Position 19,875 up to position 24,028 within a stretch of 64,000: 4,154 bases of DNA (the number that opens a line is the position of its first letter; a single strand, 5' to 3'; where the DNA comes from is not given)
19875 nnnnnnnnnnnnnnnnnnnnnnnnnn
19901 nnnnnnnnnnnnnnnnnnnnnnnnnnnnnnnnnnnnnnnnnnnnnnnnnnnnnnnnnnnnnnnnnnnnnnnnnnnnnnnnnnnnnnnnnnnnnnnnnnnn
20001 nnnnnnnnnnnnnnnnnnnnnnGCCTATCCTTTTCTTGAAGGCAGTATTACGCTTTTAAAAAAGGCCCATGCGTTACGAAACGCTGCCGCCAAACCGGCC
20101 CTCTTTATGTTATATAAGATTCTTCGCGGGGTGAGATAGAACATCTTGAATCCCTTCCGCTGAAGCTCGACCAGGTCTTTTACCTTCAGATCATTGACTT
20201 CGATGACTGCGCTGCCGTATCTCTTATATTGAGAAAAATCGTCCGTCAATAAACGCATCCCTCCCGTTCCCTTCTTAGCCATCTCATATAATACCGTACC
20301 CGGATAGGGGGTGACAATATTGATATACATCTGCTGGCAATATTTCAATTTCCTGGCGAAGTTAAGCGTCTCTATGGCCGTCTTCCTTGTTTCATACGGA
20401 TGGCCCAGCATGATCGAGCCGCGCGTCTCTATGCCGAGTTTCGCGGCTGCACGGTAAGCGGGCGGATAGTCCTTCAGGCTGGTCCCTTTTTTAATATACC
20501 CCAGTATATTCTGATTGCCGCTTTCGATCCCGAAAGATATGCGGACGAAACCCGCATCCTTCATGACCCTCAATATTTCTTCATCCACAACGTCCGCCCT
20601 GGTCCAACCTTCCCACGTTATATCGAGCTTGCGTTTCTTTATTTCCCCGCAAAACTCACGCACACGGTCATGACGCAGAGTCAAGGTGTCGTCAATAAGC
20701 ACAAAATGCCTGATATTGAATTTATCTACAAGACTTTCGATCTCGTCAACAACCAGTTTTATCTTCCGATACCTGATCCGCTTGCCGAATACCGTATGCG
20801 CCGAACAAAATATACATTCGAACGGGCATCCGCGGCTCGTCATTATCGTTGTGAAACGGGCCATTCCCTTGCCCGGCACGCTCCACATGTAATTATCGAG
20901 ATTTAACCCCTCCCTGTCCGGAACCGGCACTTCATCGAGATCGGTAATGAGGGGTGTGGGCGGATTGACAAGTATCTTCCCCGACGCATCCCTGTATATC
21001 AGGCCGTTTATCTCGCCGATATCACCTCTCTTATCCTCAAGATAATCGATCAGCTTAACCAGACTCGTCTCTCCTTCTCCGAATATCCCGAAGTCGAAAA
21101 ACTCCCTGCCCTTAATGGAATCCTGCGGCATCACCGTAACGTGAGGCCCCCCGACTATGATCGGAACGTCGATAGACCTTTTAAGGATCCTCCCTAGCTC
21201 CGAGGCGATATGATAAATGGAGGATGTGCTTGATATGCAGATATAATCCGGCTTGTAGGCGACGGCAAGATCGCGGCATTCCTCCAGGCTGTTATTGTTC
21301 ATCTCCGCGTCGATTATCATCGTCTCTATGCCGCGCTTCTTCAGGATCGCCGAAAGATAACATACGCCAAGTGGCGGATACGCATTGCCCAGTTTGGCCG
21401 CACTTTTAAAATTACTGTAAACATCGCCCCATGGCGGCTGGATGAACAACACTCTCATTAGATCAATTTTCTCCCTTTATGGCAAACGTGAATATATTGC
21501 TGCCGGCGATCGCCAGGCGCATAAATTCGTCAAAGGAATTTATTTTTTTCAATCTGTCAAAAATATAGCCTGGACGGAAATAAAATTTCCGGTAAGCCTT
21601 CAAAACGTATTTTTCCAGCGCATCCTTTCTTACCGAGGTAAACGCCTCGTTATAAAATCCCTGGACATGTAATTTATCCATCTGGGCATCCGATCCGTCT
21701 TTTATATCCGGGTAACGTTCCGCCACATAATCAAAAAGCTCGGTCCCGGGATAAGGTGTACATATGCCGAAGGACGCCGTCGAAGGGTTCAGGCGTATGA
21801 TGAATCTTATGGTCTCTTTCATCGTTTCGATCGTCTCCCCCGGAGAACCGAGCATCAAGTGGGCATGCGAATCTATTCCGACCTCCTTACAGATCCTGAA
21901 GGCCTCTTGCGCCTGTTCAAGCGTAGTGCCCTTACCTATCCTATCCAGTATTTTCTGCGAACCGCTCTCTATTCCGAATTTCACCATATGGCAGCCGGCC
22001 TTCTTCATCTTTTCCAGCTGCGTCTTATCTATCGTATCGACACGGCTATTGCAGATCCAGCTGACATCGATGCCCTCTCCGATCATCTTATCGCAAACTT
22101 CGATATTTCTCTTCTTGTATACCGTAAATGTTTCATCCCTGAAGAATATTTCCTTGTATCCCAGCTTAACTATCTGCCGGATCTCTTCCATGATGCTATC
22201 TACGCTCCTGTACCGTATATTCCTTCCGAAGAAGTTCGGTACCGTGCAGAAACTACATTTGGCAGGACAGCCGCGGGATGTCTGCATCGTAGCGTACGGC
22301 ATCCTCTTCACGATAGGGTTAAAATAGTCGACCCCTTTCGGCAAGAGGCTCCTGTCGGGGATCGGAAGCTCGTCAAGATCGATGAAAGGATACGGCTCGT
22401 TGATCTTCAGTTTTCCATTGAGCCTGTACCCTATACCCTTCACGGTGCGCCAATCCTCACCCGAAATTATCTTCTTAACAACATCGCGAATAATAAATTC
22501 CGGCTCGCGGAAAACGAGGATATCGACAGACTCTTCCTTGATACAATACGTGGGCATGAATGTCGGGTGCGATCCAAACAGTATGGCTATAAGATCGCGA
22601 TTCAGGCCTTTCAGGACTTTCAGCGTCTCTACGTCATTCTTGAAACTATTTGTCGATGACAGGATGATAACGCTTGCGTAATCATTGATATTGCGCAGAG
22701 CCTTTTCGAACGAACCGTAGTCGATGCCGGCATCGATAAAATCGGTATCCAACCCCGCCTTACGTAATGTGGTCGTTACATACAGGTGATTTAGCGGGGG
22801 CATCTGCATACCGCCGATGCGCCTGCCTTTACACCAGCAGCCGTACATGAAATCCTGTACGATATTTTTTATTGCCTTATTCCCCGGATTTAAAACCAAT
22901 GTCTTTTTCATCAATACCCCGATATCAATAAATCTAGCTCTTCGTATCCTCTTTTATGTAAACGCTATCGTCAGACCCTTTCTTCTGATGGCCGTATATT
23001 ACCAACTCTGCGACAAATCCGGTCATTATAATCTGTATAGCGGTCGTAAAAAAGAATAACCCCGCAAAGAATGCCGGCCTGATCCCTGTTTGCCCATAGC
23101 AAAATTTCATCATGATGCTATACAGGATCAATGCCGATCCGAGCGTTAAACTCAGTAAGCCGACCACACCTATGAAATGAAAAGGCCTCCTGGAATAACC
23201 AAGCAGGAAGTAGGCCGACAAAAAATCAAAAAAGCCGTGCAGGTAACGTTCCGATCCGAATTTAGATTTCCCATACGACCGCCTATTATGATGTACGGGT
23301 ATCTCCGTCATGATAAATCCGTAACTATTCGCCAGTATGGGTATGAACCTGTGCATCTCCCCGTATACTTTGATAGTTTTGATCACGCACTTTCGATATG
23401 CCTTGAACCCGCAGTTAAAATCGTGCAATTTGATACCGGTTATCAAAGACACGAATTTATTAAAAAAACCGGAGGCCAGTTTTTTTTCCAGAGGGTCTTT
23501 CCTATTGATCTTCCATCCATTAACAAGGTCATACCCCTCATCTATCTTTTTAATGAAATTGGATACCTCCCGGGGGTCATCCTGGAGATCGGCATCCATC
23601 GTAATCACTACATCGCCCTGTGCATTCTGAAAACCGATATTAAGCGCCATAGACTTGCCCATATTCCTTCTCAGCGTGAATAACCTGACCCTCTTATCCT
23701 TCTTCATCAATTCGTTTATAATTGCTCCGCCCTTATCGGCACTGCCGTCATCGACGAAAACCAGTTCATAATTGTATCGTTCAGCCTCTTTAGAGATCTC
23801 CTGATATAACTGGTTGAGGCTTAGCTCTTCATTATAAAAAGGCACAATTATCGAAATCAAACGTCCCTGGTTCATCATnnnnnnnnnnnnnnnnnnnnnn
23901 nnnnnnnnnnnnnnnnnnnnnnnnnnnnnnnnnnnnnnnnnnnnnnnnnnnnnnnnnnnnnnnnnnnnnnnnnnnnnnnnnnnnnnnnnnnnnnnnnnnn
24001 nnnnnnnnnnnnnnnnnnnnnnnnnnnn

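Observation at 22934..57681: Three to four adjacent polyprenyl-phosphate-sugar synthase + GT-C membrane transferase pairs in one locus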

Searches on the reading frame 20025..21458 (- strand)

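Call 4: search_protein_families(library=pfam, proteins=[window:20025-21458:-], max_evalue=0.01)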
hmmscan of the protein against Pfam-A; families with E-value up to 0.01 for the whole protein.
window:20025-21458:- (477 aa): 3 families
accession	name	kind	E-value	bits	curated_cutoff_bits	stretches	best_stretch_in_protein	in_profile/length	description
PF04055.27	Radical_SAM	-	1.3e-22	81.2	29.5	1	207-368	3-166/166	Radical SAM superfamily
PF02310.24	B12-binding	-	3.7e-19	69.2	32.1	1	21-136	6-120/121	B12 binding domain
PF19864.5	Radical_SAM_N2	-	0.00049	20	29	1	93-144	81-129/151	Radical SAM proteins, N-terminal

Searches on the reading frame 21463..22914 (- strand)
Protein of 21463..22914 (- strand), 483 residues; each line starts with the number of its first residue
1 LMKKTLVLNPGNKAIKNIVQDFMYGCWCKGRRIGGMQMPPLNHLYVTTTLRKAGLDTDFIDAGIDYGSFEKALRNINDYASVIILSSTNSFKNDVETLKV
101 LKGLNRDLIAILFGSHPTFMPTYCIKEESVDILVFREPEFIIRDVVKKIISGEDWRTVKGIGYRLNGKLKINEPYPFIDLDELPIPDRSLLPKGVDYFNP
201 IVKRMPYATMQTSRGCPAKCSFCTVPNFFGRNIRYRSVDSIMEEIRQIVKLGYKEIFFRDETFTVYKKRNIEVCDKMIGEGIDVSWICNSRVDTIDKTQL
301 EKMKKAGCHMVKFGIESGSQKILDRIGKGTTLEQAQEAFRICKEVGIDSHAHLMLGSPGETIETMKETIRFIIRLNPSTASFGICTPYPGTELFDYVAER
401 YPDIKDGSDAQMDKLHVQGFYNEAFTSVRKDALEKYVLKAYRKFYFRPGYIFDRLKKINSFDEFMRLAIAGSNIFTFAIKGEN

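Call 4: search_protein_families(library=pfam, proteins=[window:21463-22914:-], max_evalue=0.01)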
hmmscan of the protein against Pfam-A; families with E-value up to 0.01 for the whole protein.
window:21463-22914:- (483 aa): 2 families
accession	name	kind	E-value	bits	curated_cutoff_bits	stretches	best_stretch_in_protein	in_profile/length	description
PF04055.27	Radical_SAM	-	5.7e-31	108.4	29.5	1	211-372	2-166/166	Radical SAM superfamily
PF02310.24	B12-binding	-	1.8e-09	37.9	32.1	1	36-139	10-114/121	B12 binding domain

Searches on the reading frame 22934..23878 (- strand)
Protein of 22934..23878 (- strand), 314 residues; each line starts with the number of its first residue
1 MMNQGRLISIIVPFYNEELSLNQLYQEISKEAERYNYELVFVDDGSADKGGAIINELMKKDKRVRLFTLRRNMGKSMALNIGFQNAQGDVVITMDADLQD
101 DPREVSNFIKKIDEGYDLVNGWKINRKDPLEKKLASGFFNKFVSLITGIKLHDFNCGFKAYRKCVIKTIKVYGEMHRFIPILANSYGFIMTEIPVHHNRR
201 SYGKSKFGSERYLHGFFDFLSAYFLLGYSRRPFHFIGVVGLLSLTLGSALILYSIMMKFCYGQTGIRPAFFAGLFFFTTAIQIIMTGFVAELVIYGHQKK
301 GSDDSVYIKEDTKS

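Call 3: search_protein_families(library=pfam, proteins=[window:22934-23878:-], max_evalue=0.01)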
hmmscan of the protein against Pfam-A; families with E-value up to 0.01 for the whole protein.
window:22934-23878:- (314 aa): 4 families
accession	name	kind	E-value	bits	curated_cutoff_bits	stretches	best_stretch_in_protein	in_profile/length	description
PF00535.33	Glycos_transf_2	-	5.7e-33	114.6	23.3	1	9-167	1-165/168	Glycosyl transferase family 2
PF10111.15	Glyco_tranf_2_2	-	7.9e-06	26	27.3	1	9-98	1-92/276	Glycosyltransferase like family 2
PF13641.12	Glyco_tranf_2_3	-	0.0032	18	27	1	8-97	3-96/230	Glycosyltransferase like family 2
PF13506.12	Glyco_transf_21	-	0.0078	16.1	21.7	0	75-157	18-102/174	Glycosyl transferase family 21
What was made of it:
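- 22934..23878 (-): A_GT2: GtrB/ArnC-type polyprenyl-phosphate glycosyltransferase. GT2 domain plus 2 C-terminal TM helices. Pfam GT2 5.7e-33 (call 3).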

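Call 10: search_protein_families(library=ncbifam, proteins=[window:22934-23878:-], max_evalue=0.01)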
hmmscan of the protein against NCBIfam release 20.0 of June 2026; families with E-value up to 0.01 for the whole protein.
window:22934-23878:- (314 aa): 26 families (the best 25 are shown)
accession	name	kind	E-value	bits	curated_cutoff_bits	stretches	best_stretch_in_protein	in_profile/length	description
NF007986.1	PRK10714.1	equivalog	4.2e-52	177.1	529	1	7-293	7-293/316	undecaprenyl-phosphate 4-deoxy-4-formamido-L-arabinose transferase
NF047588.1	GlcsyltransPgfSStrep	equivalog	1.7e-42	145.7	500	1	8-293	3-287/308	glycosyltransferase PgfS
TIGR03937.1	PgaC_IcaA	equivalog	2.2e-19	69.7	422.3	1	4-113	43-151/407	poly-beta-1,6-N-acetyl-D-glucosamine synthase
NF007482.0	PRK10073.1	equivalog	7.9e-16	58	423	1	1-100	1-98/334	glycosyltransferase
NF047683.1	TeichurnBiosyTuaG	equivalog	2.8e-15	56.7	400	1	1-103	1-102/252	teichuronic acid biosynthesis protein TuaG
TIGR04182.1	glyco_TIGR04182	equivalog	2.1e-14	53.6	325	1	8-299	2-288/293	S-layer glycoprotein N-glycosyltransferase AglJ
NF041391.1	DPhHxTase_Halo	equivalog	1.1e-13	50.7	375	1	15-171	4-155/213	dolichyl-phosphate hexose transferase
NF050050.1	ProtGlycPglI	equivalog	6.3e-12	45.5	500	1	8-135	4-132/306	GalNAc(5)-diNAcBac-PP-undecaprenol beta-1,3-glucosyltransferase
NF041875.1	EPS_EpsD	equivalog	1.7e-11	44.1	370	1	8-115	1-107/325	exopolysaccharide biosynthesis glycosyltransferase EpsD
TIGR04283.1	glyco_like_mftF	equivalog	7.3e-11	42.1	182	1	8-104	1-89/221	TIGR04283 family arsenosugar biosynthesis glycosyltransferase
NF045692.1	OglycostaseCruG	equivalog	5.4e-10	38.8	600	1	8-119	43-160/386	2'-O-glycosyltransferase CruG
TIGR03111.1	glyc2_xrt_Gpos1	hypoth_equivalog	8.2e-10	38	363.95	1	8-132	51-178/439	TIGR03111 family XrtG-associated glycosyltransferase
TIGR03965.1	mycofact_glyco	equivalog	1.6e-09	37.2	280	1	7-103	75-170/467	mycofactocin biosynthesis glycosyltransferase MftF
TIGR04242.1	nodulat_NodC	equivalog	7.7e-09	35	550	1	8-112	50-156/395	chitooligosaccharide synthase NodC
NF058614.1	PPMAGASynPpgS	equivalog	1e-07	31.6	370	1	10-206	4-205/226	polyprenyl-phospho-N-acetylgalactosaminyl synthase PpgS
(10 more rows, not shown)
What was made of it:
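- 22934..23878 (-): NCBIfam ArnC 4e-52 and PgfS 2e-42 (call 10).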

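Call 11: search_solved_structures(query=window:22934-23878:-, max_evalue=0.001)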
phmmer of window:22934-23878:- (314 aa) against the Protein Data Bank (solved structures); distinct sequences matched with E-value up to 0.001: 25.
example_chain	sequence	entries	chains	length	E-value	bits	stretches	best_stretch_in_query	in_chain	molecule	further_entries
9bhc_C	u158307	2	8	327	9.8e-46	159.8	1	7-293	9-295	Undecaprenyl-phosphate 4-deoxy-4-formamido-L-arabinose transferase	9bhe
8vxh_A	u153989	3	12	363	1.4e-45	159.3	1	7-293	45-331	Undecaprenyl-phosphate 4-deoxy-4-formamido-L-arabinose transferase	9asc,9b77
9hwj_A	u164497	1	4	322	1.9e-45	158.8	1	6-292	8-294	Undecaprenyl-phosphate 4-deoxy-4-formamido-L-arabinose transferase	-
5eke_A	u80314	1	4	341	1.5e-30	109.9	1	8-293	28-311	Uncharacterized glycosyltransferase sll0501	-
5ekp_C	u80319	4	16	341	3.4e-30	108.7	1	8-293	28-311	Uncharacterized glycosyltransferase sll0501 | Glycosyltransferase sll0501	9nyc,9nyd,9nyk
9nye_A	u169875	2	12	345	3.5e-30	108.7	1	8-293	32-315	Glycosyltransferase sll0501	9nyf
5mlz_A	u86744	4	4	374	3.2e-19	72.7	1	4-211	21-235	Dolichol monophosphate mannose synthase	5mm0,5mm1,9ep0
5hea_A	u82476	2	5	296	1.1e-10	44.6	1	2-99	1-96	Putative glycosyltransferase (GalT1)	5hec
2z87_A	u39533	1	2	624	2.8e-07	33.5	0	8-111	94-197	Chondroitin synthase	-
2z86_A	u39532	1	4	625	2.8e-07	33.5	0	8-111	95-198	Chondroitin synthase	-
6p61_A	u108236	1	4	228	3.9e-07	33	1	3-99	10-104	Glycosyltransferase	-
3l7j_A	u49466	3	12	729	9.4e-07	31.7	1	8-112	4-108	Teichoic acid biosynthesis protein F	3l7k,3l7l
3l7i_A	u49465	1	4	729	9.4e-07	31.7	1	8-112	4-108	Teichoic acid biosynthesis protein F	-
3l7m_A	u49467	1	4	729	9.4e-07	31.7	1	8-112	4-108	Teichoic acid biosynthesis protein F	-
8vh7_A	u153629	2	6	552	4.1e-06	29.6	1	7-97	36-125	Heparosan synthase B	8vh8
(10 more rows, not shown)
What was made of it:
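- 22934..23878 (-): PDB: ArnC 1e-45 and GtrB sll0501 1.5e-30, both over residues 7-293 (call 11).
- On GtrB/ArnC-type polyprenyl-phosphate glycosyltransferase (A_GT2): ArnC 1e-45 and GtrB 1.5e-30 over residues 7-293 (call 11).
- Closest known: ArnC/ArnT. Same: A_GT2 aligns with ArnC over its full length at 1e-45, including the two C-terminal TM helices (call 11).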
